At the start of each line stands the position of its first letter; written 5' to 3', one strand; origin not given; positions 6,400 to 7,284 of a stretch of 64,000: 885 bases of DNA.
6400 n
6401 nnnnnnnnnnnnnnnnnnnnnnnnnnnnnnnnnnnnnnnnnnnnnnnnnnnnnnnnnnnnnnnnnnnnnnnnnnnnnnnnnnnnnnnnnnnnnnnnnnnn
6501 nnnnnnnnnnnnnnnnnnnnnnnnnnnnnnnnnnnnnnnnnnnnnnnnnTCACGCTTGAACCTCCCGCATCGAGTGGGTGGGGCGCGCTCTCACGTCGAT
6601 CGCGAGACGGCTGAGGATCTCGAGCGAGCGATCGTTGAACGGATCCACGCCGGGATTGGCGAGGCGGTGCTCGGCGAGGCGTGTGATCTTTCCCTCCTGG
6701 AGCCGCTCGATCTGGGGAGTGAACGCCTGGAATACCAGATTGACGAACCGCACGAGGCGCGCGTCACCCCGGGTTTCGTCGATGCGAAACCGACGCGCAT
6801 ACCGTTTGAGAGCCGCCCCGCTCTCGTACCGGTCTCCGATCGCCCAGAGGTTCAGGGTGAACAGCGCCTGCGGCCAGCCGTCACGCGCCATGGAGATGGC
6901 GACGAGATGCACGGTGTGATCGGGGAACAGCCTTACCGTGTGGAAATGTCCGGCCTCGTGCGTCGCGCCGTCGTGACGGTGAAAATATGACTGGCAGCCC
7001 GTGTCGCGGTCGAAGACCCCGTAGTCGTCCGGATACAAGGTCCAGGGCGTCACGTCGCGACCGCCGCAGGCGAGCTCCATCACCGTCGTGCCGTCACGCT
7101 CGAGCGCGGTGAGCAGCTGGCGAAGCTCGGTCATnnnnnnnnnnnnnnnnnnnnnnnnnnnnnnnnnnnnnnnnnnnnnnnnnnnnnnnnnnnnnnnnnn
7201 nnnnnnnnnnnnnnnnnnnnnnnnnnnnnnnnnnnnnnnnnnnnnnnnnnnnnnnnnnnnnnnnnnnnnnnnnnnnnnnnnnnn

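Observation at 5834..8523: ECF sigma, zinc-finger anti-sigma, cupin-like protein and Sec-TlpA as one overlapping operon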

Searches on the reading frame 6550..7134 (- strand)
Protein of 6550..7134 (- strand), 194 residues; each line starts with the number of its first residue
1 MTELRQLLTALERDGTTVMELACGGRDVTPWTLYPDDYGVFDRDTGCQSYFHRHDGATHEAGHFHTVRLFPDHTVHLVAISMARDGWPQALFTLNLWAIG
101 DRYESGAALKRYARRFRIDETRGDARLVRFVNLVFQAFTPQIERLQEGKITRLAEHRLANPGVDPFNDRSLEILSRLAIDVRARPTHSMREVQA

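Call 3: search_protein_families(library=pfam, proteins=[window:6550-7134:-], max_evalue=0.01)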
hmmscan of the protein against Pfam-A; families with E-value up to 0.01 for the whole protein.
window:6550-7134:- (194 aa): 1 family
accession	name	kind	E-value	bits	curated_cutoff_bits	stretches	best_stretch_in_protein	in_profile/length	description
PF22308.1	DUF6969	-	8.9e-34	117.3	27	1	3-179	6-201/201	Domain of unknown function (DUF6969)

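Call 8: find_homologous_proteins(query=window:6550-7134:-)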
Query window:6550-7134:- (194 aa): 496 proteins with E <= 0.001 among 635 candidates; the best 120 are listed.
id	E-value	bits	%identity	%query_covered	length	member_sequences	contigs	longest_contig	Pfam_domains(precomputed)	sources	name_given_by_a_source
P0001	2.7e-117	407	99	91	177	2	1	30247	PF22308.2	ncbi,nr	ncbi:MAG: hypothetical protein HYR86_04225 [Candidatus Rokubacteria bacterium]|nr:hypothetical prote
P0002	3.4e-92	325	74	98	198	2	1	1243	PF22308.2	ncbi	-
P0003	3.6e-90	319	74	98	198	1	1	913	PF22308.2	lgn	-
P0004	1.9e-89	316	75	87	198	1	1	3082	PF22308.2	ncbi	-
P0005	3.3e-89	316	71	98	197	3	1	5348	PF22308.2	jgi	jgi:hypothetical protein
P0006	7.7e-87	308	70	98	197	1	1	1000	PF22308.2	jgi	jgi:hypothetical protein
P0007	4.9e-86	305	71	98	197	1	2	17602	PF22308.2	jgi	-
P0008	8.1e-86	305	69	99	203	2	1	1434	PF22308.2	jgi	-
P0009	3.8e-85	302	69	98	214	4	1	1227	PF22308.2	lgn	-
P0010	6.8e-85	302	69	98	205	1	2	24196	PF22308.2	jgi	jgi:hypothetical protein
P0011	2.9e-83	296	68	99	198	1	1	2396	PF22308.2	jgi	jgi:hypothetical protein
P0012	4.3e-83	296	71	93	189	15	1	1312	PF22308.2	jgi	-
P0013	3.9e-81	289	69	93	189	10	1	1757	PF22308.2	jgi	-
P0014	5.1e-81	289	71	93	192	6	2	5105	PF22308.2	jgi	jgi:hypothetical protein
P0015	5.8e-80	285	69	94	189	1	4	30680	PF22308.2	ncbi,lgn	-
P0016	1.3e-78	281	68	96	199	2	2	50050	PF22308.2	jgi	jgi:hypothetical protein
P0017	5.9e-78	279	69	94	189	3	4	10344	PF22308.2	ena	-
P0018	6.7e-78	279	69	95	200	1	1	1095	PF22308.2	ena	-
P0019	7.4e-78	279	69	93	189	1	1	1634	PF22308.2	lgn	-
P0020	1.0e-77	278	68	94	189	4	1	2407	PF22308.2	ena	-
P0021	1.2e-77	278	69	94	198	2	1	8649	PF22308.2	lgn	-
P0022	2.1e-77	277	72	85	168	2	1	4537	PF22308.2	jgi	-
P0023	1.5e-75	271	68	94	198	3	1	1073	PF22308.2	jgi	-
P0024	3.4e-75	270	68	93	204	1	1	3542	PF22308.2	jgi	jgi:hypothetical protein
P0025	5.9e-75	269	66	93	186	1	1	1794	PF22308.2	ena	-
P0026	8.0e-75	269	67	93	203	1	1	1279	PF22308.2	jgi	-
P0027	3.6e-74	267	66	93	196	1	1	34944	PF22308.2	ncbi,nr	ncbi:MAG: hypothetical protein HY727_20055 [Candidatus Rokubacteria bacterium]|nr:hypothetical prote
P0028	5.3e-74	266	64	97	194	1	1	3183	PF22308.2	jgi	jgi:hypothetical protein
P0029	1.1e-73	265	66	96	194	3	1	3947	PF22308.2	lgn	-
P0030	1.2e-73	265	67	94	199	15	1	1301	PF22308.2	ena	-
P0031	1.3e-73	265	65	87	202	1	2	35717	PF22308.2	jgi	jgi:hypothetical protein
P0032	2.2e-73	264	65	95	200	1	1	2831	PF22308.2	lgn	-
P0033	2.2e-73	264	65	94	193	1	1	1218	PF22308.2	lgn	-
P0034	3.1e-73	263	67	89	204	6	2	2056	PF22308.2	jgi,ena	jgi:hypothetical protein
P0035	4.6e-73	263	66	92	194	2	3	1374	PF22308.2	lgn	-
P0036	5.8e-73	263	64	94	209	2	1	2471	PF22308.2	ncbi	-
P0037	1.7e-72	261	66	89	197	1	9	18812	PF22308.2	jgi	jgi:hypothetical protein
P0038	1.7e-72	261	66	89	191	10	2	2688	PF22308.2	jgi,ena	-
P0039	1.9e-72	261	66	90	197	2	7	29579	PF22308.2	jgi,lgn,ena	jgi:hypothetical protein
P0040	1.9e-72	261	64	94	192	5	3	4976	PF22308.2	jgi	-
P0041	2.1e-72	261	64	94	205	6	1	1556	PF22308.2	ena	-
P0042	2.3e-72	261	67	92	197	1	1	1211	PF22308.2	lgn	-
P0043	2.4e-72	261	64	95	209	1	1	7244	PF22308.2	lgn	-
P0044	3.1e-72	260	69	89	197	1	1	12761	PF22308.2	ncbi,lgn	-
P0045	4.2e-72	260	67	95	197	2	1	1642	PF22308.2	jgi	jgi:hypothetical protein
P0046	4.4e-72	260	66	93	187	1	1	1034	PF22308.2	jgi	-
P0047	4.9e-72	260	65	92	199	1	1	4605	PF22308.2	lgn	-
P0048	5.0e-72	260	64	95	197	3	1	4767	PF22308.2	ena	-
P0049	5.3e-72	259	63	96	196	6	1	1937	PF22308.2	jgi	jgi:hypothetical protein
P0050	6.0e-72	259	67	89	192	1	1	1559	PF22308.2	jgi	jgi:hypothetical protein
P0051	6.5e-72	259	67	91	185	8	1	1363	PF22308.2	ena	-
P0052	7.5e-72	259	66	92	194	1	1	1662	PF22308.2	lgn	-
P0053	8.4e-72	259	66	89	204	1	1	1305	PF22308.2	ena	-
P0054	9.9e-72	259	67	89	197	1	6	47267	PF22308.2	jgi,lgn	jgi:hypothetical protein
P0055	1.2e-71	258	63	94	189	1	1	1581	PF22308.2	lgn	-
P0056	1.4e-71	258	67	85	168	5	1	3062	PF22308.2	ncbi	-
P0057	1.6e-71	258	66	89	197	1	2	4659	PF22308.2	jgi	jgi:hypothetical protein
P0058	1.9e-71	258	66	95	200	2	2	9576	PF22308.2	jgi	jgi:hypothetical protein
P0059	2.1e-71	258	64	92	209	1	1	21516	PF22308.2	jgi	jgi:hypothetical protein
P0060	2.4e-71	257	63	94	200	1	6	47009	PF22308.2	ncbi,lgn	-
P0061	2.5e-71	257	66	87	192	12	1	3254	PF22308.2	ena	-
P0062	3.0e-71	257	66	89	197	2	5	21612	PF22308.2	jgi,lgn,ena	jgi:hypothetical protein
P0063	3.4e-71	257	66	88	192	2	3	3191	PF22308.2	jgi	jgi:hypothetical protein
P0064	3.8e-71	257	67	88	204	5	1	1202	PF22308.2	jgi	jgi:uncharacterized protein DUF6969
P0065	4.4e-71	256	66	88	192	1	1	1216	PF22308.2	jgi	jgi:hypothetical protein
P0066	4.7e-71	256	66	92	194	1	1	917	PF22308.2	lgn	-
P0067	5.0e-71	256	62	94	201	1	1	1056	PF22308.2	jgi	jgi:hypothetical protein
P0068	5.4e-71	256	65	93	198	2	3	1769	PF22308.2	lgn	-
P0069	5.6e-71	256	63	94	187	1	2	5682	PF22308.2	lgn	-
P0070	5.7e-71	256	65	89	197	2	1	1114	PF22308.2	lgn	-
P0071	7.3e-71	256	60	98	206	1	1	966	PF22308.2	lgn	-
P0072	7.5e-71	256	65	92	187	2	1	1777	PF22308.2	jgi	-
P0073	8.3e-71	256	65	88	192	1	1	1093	PF22308.2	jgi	jgi:hypothetical protein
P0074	1.1e-70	255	64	93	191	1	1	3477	PF22308.2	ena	-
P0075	1.3e-70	255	63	95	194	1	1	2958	PF22308.2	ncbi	-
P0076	1.6e-70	255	67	94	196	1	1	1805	PF22308.2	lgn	-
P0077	1.6e-70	255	64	95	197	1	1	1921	PF22308.2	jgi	jgi:hypothetical protein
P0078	1.7e-70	255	68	88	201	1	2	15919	PF22308.2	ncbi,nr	ncbi:MAG: hypothetical protein HY002_19340 [Candidatus Rokubacteria bacterium]|nr:hypothetical prote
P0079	1.7e-70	255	64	94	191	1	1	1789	PF22308.2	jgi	jgi:Domain of unknown function (DUF6969)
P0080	1.9e-70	254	68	85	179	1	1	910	PF22308.2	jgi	jgi:hypothetical protein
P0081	1.9e-70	254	64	87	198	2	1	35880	PF22308.2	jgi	jgi:hypothetical protein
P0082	2.7e-70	254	64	97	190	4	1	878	PF22308.2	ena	-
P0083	2.7e-70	254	64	93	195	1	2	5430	PF22308.2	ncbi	-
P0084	3.0e-70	254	64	84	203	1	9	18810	PF22308.2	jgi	jgi:hypothetical protein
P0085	3.5e-70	254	64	93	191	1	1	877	PF22308.2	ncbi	-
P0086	3.7e-70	253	63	96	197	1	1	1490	PF22308.2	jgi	jgi:hypothetical protein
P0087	3.9e-70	253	62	86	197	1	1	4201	PF22308.2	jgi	jgi:hypothetical protein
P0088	4.7e-70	253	65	89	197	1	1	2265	PF22308.2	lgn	-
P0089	5.3e-70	253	65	93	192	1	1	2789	PF22308.2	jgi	jgi:hypothetical protein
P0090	5.7e-70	253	63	88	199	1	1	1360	PF22308.2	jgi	jgi:hypothetical protein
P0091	5.8e-70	253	65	95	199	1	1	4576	PF22308.2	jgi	-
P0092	6.3e-70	253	66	94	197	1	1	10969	PF22308.2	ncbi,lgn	-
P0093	6.6e-70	253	62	94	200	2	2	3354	PF22308.2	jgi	-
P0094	7.1e-70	253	65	89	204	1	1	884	PF22308.2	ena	-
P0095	7.7e-70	252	66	94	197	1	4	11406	PF22308.2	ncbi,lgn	-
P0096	8.3e-70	252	63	87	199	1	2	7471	PF22308.2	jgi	jgi:hypothetical protein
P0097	9.1e-70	252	63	93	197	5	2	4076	PF22308.2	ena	-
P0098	9.1e-70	252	63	87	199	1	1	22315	PF22308.2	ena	-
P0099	9.4e-70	252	63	87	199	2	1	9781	PF22308.2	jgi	-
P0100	9.4e-70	252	64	94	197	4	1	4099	PF22308.2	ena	-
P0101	9.5e-70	252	64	93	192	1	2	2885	PF22308.2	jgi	jgi:hypothetical protein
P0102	1.0e-69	252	66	86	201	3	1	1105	PF22308.2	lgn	-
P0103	1.0e-69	252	64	89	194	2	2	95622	PF22308.2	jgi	jgi:hypothetical protein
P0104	1.1e-69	252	64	89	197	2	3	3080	PF22308.2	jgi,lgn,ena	jgi:hypothetical protein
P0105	1.1e-69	252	62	93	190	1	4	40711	PF22308.2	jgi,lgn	jgi:hypothetical protein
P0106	1.3e-69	252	65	88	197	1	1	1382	PF22308.2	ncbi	-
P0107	1.3e-69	252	62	97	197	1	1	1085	PF22308.2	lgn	-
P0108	1.3e-69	252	66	92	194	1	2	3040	PF22308.2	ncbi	-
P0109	1.4e-69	252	65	89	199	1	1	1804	PF22308.2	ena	-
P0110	1.7e-69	251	61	95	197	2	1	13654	PF22308.2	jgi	jgi:hypothetical protein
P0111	1.7e-69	251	62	94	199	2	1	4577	PF22308.2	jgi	-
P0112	1.9e-69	251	66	88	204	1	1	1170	PF22308.2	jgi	jgi:hypothetical protein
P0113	2.0e-69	251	61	95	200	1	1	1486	PF22308.2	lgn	-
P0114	2.0e-69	251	67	88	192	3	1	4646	PF22308.2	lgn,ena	-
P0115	2.0e-69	251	65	95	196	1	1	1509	PF22308.2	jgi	-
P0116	2.2e-69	251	63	87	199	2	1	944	PF22308.2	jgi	jgi:hypothetical protein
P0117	2.3e-69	251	64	95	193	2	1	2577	PF22308.2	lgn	-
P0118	2.5e-69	251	63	92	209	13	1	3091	PF22308.2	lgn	-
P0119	2.6e-69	251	64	87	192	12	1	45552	PF22308.2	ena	-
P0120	2.6e-69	251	64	89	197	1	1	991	PF22308.2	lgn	-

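Call 9: find_encoding_contigs(protein=P0001, flank=6000, max_places=3)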
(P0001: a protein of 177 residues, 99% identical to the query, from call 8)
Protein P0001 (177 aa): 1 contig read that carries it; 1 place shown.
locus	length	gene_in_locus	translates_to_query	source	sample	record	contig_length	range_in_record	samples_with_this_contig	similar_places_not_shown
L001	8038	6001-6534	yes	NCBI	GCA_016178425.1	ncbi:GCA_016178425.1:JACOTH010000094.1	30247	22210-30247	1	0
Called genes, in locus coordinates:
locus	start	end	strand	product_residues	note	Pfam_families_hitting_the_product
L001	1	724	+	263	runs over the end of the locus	PF00106:adh_short, PF08659:KR, PF13561:adh_short_C2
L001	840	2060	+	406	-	PF13433:Peripla_BP_5, PF13458:Peripla_BP_6, PF01094:ANF_receptor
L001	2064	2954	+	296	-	PF02653:BPD_transp_2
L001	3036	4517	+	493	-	PF11376:DUF3179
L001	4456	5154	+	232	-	PF04542:Sigma70_r2, PF04545:Sigma70_r4 (weak), PF08281:Sigma70_r4_2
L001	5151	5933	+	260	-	PF13490:zf-HC2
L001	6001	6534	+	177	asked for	PF22308:DUF6969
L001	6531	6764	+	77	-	PF00578:AhpC-TSA (weak)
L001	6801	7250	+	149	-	PF08534:Redoxin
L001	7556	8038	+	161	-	?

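Call 10: find_encoding_contigs(protein=P0103, flank=6000, max_places=3)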
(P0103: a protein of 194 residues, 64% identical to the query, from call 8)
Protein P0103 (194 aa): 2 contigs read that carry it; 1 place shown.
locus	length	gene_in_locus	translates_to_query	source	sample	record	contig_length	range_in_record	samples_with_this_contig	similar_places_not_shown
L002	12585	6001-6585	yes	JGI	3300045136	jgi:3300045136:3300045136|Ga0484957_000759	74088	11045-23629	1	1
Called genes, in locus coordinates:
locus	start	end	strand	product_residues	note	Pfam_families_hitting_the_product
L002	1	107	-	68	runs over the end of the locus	PF04143:Sulf_transp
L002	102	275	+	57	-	-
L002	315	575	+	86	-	-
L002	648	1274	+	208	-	-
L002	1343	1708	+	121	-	PF13442:Cytochrome_CBB3, PF00034:Cytochrom_C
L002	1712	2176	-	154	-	PF03625:DUF302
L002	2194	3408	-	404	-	PF14522:Cytochrome_C7 (faint), PF22113:Mtrc-MtrF_II-IV_dom (faint), PF13435:Cytochrome_C554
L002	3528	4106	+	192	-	PF04542:Sigma70_r2, PF22029:PhyR_sigma2 (weak), PF08281:Sigma70_r4_2, PF04545:Sigma70_r4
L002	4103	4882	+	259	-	PF13490:zf-HC2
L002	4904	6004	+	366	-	PF11376:DUF3179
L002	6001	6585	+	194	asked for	PF22308:DUF6969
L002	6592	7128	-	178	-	-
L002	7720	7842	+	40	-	-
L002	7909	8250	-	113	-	-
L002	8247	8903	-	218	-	PF04784:DUF547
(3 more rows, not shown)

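Call 11: find_encoding_contigs(protein=P0016, flank=6000, max_places=3)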
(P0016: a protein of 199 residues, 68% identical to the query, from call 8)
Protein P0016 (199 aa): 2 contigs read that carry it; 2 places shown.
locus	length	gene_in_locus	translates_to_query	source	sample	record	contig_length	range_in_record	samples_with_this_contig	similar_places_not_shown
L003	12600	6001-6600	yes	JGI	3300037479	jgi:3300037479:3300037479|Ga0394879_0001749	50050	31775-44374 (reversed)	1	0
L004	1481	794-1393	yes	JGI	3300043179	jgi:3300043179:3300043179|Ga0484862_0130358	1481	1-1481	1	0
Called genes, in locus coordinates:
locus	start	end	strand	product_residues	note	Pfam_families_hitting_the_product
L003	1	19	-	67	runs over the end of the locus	PF04784:DUF547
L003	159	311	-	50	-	-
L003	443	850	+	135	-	-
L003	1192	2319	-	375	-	PF22113:Mtrc-MtrF_II-IV_dom (faint), PF13435:Cytochrome_C554 (faint), PF14522:Cytochrome_C7 (faint)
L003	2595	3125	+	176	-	PF04542:Sigma70_r2, PF08281:Sigma70_r4_2, PF04545:Sigma70_r4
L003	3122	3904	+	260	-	PF13490:zf-HC2 (weak)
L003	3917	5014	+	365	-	PF11376:DUF3179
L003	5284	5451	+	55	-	PF11376:DUF3179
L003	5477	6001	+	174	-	PF11376:DUF3179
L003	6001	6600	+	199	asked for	PF22308:DUF6969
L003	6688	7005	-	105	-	-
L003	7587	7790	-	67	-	-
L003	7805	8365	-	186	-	PF13442:Cytochrome_CBB3, PF00034:Cytochrom_C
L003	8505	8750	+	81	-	-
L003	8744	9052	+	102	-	-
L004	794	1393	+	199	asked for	PF22308:DUF6969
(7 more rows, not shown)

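Call 28: find_related_loci(query=A1, collection=genome_contigs, flank=8000)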
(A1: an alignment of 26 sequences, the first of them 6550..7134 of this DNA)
Query A1 (194 aa) in genome_contigs; peptide patterns used: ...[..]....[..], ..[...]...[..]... (x = any residue, [..] = any of these).
122 stretches matched a pattern; 83 encode a relative of the query (tblastn E <= 1e-3); the best 80 are kept; 80 distinct loci.
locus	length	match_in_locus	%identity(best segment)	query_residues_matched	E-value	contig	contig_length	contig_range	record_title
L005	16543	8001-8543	66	3-183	1e-76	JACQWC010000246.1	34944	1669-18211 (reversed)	MAG: Candidatus Rokuibacteriota bacterium isolate NC_groundwater_1479_Ag_S-0.65um_71_44 S_p65_S5_coassembly_k141_4851240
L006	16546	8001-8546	63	3-184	2e-74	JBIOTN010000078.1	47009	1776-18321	MAG: Candidatus Rokuibacteriota bacterium isolate MAG159 k127_2013395, whole genome shotgun sequence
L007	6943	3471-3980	68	15-184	5e-71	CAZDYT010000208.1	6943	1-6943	MAG TPA_asm: uncultured bacterium isolate binchicken_co95_48 genome assembly, contig: NODE_6096_length_6943_cov_6.454123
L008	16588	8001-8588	58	3-183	1e-70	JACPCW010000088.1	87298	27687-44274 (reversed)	MAG: Candidatus Rokuibacteriota bacterium isolate NC_groundwater_293_Ag_S-0.65um_70_13 S6_GD2017_2_S65_scaffold_261, who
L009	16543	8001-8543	60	1-181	1e-69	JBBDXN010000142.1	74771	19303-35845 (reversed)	MAG: Candidatus Rokuibacteriota bacterium isolate LejiaD_70_14 Lejia_D_670_length_74771_cov_8, whole genome shotgun sequ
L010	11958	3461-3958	67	15-180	1e-69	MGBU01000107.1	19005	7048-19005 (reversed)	MAG: Candidatus Rokubacteria bacterium GWA2_73_35 gwa2_scaffold_25652, whole genome shotgun sequence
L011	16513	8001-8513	67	13-184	7e-69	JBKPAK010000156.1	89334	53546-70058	MAG: Candidatus Methylomirabilota bacterium isolate GB_HAYS_MAG_00007 GB_HAYS_000001002368, whole genome shotgun sequenc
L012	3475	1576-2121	59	3-184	3e-69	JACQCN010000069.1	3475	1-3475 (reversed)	MAG: Candidatus Rokuibacteriota bacterium isolate NC_groundwater_969_Pr1_S-0.2um_71_15 Montesol18-Sp2_coassembly_scaffol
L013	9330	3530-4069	63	2-181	1e-68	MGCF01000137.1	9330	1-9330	MAG: Candidatus Rokubacteria bacterium RIFCSPLOWO2_02_FULL_73_56 rifcsplowo2_02_scaffold_45941, whole genome shotgun seq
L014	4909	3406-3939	61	7-184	2e-68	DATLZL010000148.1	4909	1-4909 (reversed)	MAG TPA_asm: Candidatus Binatia bacterium isolate SMAG_U13297 k141_167165, whole genome shotgun sequence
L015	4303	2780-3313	63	7-184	1e-67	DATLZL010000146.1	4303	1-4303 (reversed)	MAG TPA_asm: Candidatus Binatia bacterium isolate SMAG_U13297 k141_167136, whole genome shotgun sequence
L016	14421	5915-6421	63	15-184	7e-66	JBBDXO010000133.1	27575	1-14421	MAG: Candidatus Rokuibacteriota bacterium isolate LejiaD_2_71_22 Lejia_D_2828_length_27575_cov_12, whole genome shotgun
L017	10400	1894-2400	60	16-184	9e-63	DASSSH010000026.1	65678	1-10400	MAG TPA_asm: Candidatus Methylomirabilota bacterium isolate SMAG_U510 k141_925107, whole genome shotgun sequence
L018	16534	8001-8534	33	31-186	7e-22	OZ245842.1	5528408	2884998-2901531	MAG: Alphaproteobacteria bacterium isolate 8fa29e53-599d-4395-9acb-6f40a3095647 genome assembly, chromosome: 1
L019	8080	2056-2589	32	31-186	2e-21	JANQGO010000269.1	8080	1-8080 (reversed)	MAG: Alphaproteobacteria bacterium isolate PL23b_bin.48 k99_2791939, whole genome shotgun sequence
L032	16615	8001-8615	32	3-184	4e-18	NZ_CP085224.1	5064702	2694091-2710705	Caenispirillum salinarum strain ADH2-936 chromosome, complete genome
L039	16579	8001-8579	30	3-183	9e-18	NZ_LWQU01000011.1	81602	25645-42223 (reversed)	Magnetospirillum moscoviense strain BB-1 NODE_10_length_81602_cov_109.442_ID_4107, whole genome shotgun sequence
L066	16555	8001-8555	31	31-181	2e-15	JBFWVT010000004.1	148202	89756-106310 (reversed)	MAG: Alphaproteobacteria bacterium isolate CA_2019_TPBS_10 NODE_987_length_148202_cov_13.827040_TPBS, whole genome shotg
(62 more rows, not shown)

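Call 32: predict_structure(alignment_id=A1)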
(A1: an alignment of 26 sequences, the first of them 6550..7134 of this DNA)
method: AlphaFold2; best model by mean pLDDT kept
length: 194 residues; sequences in the alignment: 26
mean_pLDDT: 87.5   pTM: 0.85
mean pLDDT of the five models: 87.5, 85.8, 85.6, 85.3, 83.8
residues with pLDDT >= 90: 131; 70-90: 40; 50-70: 12; < 50: 11
segments of 3 or more residues with pLDDT < 50: 186-194
pLDDT, mean of each block of 10 residues (from residue 1): 96 95 75 59 89 85 92 92 95 88 92 94 93 97 96 95 91 94 61 41
secondary structure, 60 per line:
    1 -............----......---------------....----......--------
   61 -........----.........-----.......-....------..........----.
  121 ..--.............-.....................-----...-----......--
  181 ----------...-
elements in order: H2-13 H18-23 E39-42 E47-52 E62-69 E74-82 E88-94 H96-99 H106-115 H125-137 H139-159 E173-178

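Call 38: fold_search(model_id=the predicted structure, library=pdb)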
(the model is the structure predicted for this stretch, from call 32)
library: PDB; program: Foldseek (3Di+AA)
matches with E <= 10: 387; with E <= 0.001: 0
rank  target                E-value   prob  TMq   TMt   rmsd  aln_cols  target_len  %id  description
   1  1yqf_A                4.5e-02  0.11  0.17  0.18  18.6       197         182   15  Hypothetical protein from leishmania major unknown function sequence homologue to human p32 protein (released 2005-02-22)
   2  1yqf_E                7.2e-02  0.09  0.15  0.16  17.2       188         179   12  Hypothetical protein from leishmania major unknown function sequence homologue to human p32 protein (released 2005-02-22)
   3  1yqf_C                8.1e-02  0.10  0.16  0.17  17.3       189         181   15  Hypothetical protein from leishmania major unknown function sequence homologue to human p32 protein (released 2005-02-22)
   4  1p32_B                2.7e-01  0.06  0.14  0.16  17.6       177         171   10  CRYSTAL STRUCTURE OF HUMAN P32, A DOUGHNUT-SHAPED ACIDIC MITOCHONDRIAL MATRIX PROTEIN (released 1999-04-06)
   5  1yqf_B                2.7e-01  0.04  0.15  0.16  17.2       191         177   13  Hypothetical protein from leishmania major unknown function sequence homologue to human p32 protein (released 2005-02-22)
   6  2hlv                  3.8e-01  0.18  0.14  0.18   7.3        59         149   14  Bovine Odorant Binding Protein deswapped triple mutant (released 2008-03-25)
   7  3jv1                  5.4e-01  0.05  0.16  0.17  19.2       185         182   11  Crystal structure of the Trypanosoma brucei p22 protein (released 2010-04-14)
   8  4r6v                  6.1e-01  0.08  0.14  0.11  10.0        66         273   18  Crystal Structure of FGF Receptor (FGFR) 4 Kinase Harboring the V550L Gate-Keeper Mutation in Complex with FIIN-3, an Ir (released 2014-10-29)
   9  6sg9_FK               6.9e-01  0.03  0.14  0.14  19.6       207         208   11  Head domain of the mt-SSU assemblosome from Trypanosoma brucei (released 2019-09-18)
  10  1hn2_B                7.3e-01  0.15  0.15  0.18   7.4        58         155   14  CRYSTAL STRUCTURE OF BOVINE OBP COMPLEXED WITH AMINOANTHRACENE (released 2001-12-05)
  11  1obp_B                8.3e-01  0.14  0.15  0.18   7.4        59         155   14  ODORANT-BINDING PROTEIN FROM BOVINE NASAL MUCOSA (released 1996-10-14)
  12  7ut1_A                8.3e-01  0.06  0.21  0.17  19.1       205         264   13  Higher-order assembly of multiple MMTV strand transfer complex intasomes (released 2022-08-24)
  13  3ezk_A                1.0e+00  0.07  0.20  0.08  13.0       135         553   12  Bacteriophage T4 gp17 motor assembly based on crystal structures and cryo-EM reconstructions (released 2009-01-13)
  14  2x9o                  1.0e+00  0.06  0.19  0.16  17.7       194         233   12  STRUCTURE OF 15, 16- DIHYDROBILIVERDIN:FERREDOXIN OXIDOREDUCTASE (PebA) (released 2011-03-30)
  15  5k0w_A                1.1e+00  0.03  0.15  0.11  15.0       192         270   10  Crystal structure of the metallo-beta-lactamase GOB-18 from Elizabethkingia meningoseptica (released 2016-08-03)
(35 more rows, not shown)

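Call 42: search_protein_families(library=ncbifam, proteins=[window:6550-7134:-], max_evalue=0.01)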
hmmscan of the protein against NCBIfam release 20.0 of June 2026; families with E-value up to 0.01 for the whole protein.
window:6550-7134:- (194 aa): 0 families
